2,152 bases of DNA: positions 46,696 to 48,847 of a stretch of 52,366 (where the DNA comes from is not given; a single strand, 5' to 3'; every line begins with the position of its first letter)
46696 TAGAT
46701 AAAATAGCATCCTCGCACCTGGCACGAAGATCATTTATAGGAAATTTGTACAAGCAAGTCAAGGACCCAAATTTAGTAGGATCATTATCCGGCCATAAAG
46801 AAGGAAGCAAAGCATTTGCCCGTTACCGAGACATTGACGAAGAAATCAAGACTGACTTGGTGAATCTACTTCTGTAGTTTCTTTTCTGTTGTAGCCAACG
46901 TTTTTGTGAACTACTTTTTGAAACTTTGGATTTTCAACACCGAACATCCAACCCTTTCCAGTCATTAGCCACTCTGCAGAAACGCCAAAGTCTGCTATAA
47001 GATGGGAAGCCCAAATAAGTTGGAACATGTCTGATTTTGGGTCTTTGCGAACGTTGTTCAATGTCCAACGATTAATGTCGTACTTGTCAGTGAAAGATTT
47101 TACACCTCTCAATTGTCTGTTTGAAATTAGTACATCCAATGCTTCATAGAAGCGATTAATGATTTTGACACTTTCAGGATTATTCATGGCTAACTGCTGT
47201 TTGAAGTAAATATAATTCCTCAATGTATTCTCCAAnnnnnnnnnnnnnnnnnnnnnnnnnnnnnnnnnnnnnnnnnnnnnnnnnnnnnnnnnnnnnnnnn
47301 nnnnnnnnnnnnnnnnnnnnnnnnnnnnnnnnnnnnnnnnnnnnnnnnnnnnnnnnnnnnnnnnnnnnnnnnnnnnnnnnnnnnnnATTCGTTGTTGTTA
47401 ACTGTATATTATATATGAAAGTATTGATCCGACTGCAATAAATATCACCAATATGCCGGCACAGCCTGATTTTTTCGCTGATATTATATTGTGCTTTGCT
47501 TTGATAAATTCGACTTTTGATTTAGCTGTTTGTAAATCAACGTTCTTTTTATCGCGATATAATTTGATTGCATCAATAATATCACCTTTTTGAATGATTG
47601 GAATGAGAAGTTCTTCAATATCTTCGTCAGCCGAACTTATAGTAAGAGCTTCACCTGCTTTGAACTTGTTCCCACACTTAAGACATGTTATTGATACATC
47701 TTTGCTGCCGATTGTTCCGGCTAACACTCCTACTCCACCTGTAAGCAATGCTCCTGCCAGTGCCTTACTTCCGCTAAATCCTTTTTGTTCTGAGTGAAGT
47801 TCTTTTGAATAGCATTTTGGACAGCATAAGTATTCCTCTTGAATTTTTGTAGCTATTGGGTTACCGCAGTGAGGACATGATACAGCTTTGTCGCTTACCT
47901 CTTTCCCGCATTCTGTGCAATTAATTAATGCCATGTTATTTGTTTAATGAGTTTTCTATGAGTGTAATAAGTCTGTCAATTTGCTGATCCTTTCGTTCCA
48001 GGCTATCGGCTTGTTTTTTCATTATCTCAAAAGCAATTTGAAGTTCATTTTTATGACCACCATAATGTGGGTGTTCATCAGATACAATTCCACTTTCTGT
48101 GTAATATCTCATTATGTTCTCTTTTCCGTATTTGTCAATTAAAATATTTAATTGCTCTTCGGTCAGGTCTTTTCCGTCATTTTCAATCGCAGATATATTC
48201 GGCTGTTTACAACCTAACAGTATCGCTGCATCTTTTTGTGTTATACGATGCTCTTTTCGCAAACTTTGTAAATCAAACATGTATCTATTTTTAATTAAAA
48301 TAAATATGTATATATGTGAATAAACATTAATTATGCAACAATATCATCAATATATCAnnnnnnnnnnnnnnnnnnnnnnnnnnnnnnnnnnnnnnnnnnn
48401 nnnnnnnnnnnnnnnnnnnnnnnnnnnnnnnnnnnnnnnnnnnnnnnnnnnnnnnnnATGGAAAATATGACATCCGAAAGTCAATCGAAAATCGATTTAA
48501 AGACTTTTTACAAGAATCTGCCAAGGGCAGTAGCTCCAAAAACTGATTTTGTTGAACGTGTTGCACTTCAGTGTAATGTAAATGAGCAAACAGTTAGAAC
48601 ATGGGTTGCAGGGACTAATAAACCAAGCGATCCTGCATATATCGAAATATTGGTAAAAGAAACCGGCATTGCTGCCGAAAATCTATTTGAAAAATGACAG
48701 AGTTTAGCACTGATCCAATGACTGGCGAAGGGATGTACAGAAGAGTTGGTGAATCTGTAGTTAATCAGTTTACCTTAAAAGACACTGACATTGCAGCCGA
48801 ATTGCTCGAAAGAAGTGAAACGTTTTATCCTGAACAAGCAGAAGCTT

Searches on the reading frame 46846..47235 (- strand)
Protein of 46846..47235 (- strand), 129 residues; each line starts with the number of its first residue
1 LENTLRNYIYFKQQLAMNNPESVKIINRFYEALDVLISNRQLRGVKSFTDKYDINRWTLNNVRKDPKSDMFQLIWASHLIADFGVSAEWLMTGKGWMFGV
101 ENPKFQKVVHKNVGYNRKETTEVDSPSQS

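Call 11: search_protein_families(library=pfam, max_evalue=0.01, proteins=[window:46846-47235:-])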
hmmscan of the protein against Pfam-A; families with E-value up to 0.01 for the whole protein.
window:46846-47235:- (129 aa): 0 families

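Call 50: search_protein_families(library=phrogs, max_evalue=0.01, proteins=[window:46846-47235:-])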
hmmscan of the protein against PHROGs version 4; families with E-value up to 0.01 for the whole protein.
window:46846-47235:- (129 aa): 2 families
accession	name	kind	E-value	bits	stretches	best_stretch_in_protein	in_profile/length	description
phrog_9710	-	unknown function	1.1e-28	100.1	1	17-103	2-88/95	-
phrog_4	-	transcription regulation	0.0038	17.3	1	66-107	173-205/400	transcriptional repressor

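Call 58: find_homologous_proteins(query=window:46846-47232:-)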
Query window:46846-47232:- (128 aa): 25 proteins with E <= 0.001 among 26 candidates.
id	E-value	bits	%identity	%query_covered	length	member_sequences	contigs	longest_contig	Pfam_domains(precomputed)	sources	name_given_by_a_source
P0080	3.0e-70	252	99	88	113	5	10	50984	-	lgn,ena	-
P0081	1.2e-46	176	78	76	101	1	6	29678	-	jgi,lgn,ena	jgi:hypothetical protein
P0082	1.8e-46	175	78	76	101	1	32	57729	-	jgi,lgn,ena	-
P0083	2.0e-45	172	74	80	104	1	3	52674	-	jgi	jgi:hypothetical protein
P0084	1.2e-40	157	69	76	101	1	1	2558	-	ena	-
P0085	1.2e-34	137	69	70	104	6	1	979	-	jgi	-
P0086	1.4e-34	137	71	64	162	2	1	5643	-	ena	-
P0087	3.4e-34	136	72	65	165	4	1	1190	-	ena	-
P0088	3.6e-34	136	71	66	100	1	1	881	-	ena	-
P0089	3.3e-33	133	68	66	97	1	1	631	-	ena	-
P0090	1.0e-31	128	65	66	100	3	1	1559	-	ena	-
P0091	2.1e-31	127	67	64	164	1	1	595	-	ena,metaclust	metaclust:\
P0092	3.1e-31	126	64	73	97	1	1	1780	-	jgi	jgi:hypothetical protein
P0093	4.8e-31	126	67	64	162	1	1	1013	-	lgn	-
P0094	7.8e-31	125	68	64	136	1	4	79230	-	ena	-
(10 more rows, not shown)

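Call 88: predict_structure(alignment_id=A3)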
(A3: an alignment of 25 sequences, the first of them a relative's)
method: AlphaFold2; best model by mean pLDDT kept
length: 113 residues; sequences in the alignment: 25
mean_pLDDT: 80.0   pTM: 0.69
mean pLDDT of the five models: 80.0, 79.4, 79.1, 78.9, 78.6
residues with pLDDT >= 90: 75; 70-90: 6; 50-70: 5; < 50: 27
segments of 3 or more residues with pLDDT < 50: 85-99, 101-105, 107-113
pLDDT, mean of each block of 10 residues (from residue 1): 85 97 93 96 95 93 94 93 60 42 44 38
secondary structure, 60 per line:
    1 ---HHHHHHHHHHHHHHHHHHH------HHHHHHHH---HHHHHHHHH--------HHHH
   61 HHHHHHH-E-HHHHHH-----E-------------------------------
elements in order: H4-22 H29-36 H40-48 H57-67 H71-76

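Call 90: fold_search(model_id=the predicted structure, library=pdb)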
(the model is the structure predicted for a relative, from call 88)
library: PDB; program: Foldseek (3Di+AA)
matches with E <= 10: 9; with E <= 0.001: 0
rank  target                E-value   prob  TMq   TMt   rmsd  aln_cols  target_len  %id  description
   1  2fjr_A                1.5e-01  0.98  0.44  0.29   3.4        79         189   22  Crystal Structure of Bacteriophage 186 (released 2006-06-13)
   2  9iaq_B                1.2e+00  0.51  0.49  0.49   5.4        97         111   13  Arbitrium controls lysis-lysogeny through the activation of a small antirepressor protein in the majority of arbitrium (released 2026-01-14)
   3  9iaq_D                2.0e+00  0.38  0.49  0.48   5.4        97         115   13  Arbitrium controls lysis-lysogeny through the activation of a small antirepressor protein in the majority of arbitrium (released 2026-01-14)
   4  3brj_B                5.2e+00  0.03  0.21  0.17  11.2       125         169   13  Crystal structure of mannitol operon repressor (MtlR) from Vibrio parahaemolyticus RIMD 2210633 (released 2008-01-15)
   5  1b0n_A                5.9e+00  0.15  0.44  0.47   5.8        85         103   13  SINR PROTEIN/SINI PROTEIN COMPLEX (released 1999-01-13)
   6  6z1p_BE               7.9e+00  0.03  0.24  0.07  17.3       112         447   16  Structure of the mitochondrial ribosome from Tetrahymena thermophila (released 2020-06-24)
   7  3ivp_C                8.3e+00  0.08  0.38  0.38   9.3        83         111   16  The structure of a possible transposon-related DNA-binding protein from Clostridium difficile 630. (released 2009-09-22)
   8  6okh_A                9.4e+00  0.08  0.21  0.13   1.9        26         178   27  Structure of an uncharacterized protein from Leptospira borgpetersenii serovar Hardjo-bovis (strain JB197) (released 2019-05-08)
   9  1lli_A                9.9e+00  0.18  0.51  0.62   2.7        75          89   13  THE CRYSTAL STRUCTURE OF A MUTANT PROTEIN WITH ALTERED BUT IMPROVED HYDROPHOBIC CORE PACKING (released 1994-08-31)
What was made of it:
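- Its best PDB match is phage 186 CI (probability 0.98, call 90; model in call 88).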

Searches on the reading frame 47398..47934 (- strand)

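Call 11: search_protein_families(library=pfam, max_evalue=0.01, proteins=[window:47398-47934:-])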
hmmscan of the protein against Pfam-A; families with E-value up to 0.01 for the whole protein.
window:47398-47934:- (178 aa): 3 families
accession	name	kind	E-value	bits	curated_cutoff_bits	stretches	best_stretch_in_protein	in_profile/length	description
PF13240.11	Zn_Ribbon_1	-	1.1e-06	28.6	25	1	6-26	2-22/23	zinc-ribbon domain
PF12773.13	DZR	-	1.6e-05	25.4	27.3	1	6-47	1-35/45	Double zinc ribbon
PF13248.11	Zn_ribbon_3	-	1.6e-05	24.7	27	1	4-27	3-26/26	zinc-ribbon domain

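Call 50: search_protein_families(library=phrogs, max_evalue=0.01, proteins=[window:47398-47934:-])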
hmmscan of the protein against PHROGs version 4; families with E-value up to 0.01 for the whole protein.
window:47398-47934:- (178 aa): 14 families
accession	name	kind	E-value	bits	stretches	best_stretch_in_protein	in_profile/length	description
phrog_2546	-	unknown function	1.5e-25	91.5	2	31-93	118-180/180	-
phrog_6837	-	unknown function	5.4e-10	40.7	1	32-92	67-131/134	-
phrog_24502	-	other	1.2e-09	39.5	1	35-91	113-174/177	zinc-finger domain protein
phrog_3845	-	unknown function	1.4e-09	39.2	1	27-92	146-213/216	-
phrog_9859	-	unknown function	1.5e-09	39.1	1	33-92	51-114/116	-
phrog_2242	-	unknown function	6.9e-09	36.9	1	37-93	134-195/197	-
phrog_10292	-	unknown function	7.1e-09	36.7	1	1-166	1-47/136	-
phrog_37018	-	unknown function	1.2e-06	29.9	1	35-92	93-154/157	-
phrog_1271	-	DNA, RNA and nucleotide metabolism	1.7e-06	28.7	1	5-94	157-225/361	HNH endonuclease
phrog_4852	-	unknown function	3.5e-05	24.6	1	1-29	11-41/194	-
phrog_14275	-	unknown function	5.1e-05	24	1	1-26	1-26/178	-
phrog_6586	-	unknown function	6.5e-05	23.8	1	1-30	1-30/129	-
phrog_38187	-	unknown function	0.00012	23.2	1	1-26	1-26/144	-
phrog_12826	-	unknown function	0.002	19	1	10-32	71-93/219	-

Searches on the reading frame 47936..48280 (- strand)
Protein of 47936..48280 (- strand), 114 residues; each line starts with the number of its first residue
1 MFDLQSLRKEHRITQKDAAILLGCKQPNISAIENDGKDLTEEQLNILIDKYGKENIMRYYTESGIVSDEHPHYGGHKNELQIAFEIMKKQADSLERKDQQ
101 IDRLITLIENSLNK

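Call 11: search_protein_families(library=pfam, max_evalue=0.01, proteins=[window:47936-48280:-])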
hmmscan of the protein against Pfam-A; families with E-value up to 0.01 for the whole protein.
window:47936-48280:- (114 aa): 4 families
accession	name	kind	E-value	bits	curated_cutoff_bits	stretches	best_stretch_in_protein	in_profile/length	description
PF01381.28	HTH_3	-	8.5e-06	26.2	23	1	4-53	1-50/55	Helix-turn-helix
PF13560.12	HTH_31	-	2.9e-05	24.7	27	1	4-52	6-55/64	Helix-turn-helix domain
PF13744.12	HTH_37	-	0.00016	21.8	27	1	3-52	22-72/80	Helix-turn-helix domain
PF05706.17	CDKN3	-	0.0066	16.6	20.7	1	48-97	84-133/168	Cyclin-dependent kinase inhibitor 3 (CDKN3)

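Call 50: search_protein_families(library=phrogs, max_evalue=0.01, proteins=[window:47936-48280:-])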
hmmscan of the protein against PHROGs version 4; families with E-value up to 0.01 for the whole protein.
window:47936-48280:- (114 aa): 5 families
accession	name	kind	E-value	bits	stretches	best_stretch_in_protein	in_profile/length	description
phrog_2339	-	DNA, RNA and nucleotide metabolism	3.8e-07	31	1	1-58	27-85/98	HTH DNA binding protein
phrog_2439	-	transcription regulation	7.4e-06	26.1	1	4-112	12-112/367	transcriptional regulator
phrog_8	-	transcription regulation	2.2e-05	25.1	1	4-53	81-130/346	transcriptional regulator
phrog_3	-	transcription regulation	0.00027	21.9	1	4-75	93-164/430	transcriptional repressor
phrog_7241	-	transcription regulation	0.0032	18.5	1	5-47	67-109/122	transcriptional regulator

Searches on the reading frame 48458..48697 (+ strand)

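Call 11: search_protein_families(library=pfam, max_evalue=0.01, proteins=[window:48458-48697:+])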
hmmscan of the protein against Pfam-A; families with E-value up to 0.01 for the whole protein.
window:48458-48697:+ (79 aa): 1 family
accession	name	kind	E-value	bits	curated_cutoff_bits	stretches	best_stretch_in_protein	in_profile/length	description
PF05555.16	DUF762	-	0.0059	16.6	25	1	25-65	5-42/245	Coxiella burnetii protein of unknown function (DUF762)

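Call 50: search_protein_families(library=phrogs, max_evalue=0.01, proteins=[window:48458-48697:+])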
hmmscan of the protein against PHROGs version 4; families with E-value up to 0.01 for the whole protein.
window:48458-48697:+ (79 aa): 1 family
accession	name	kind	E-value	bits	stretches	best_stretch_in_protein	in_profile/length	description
phrog_4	-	transcription regulation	0.0094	16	1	12-76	135-191/400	transcriptional repressor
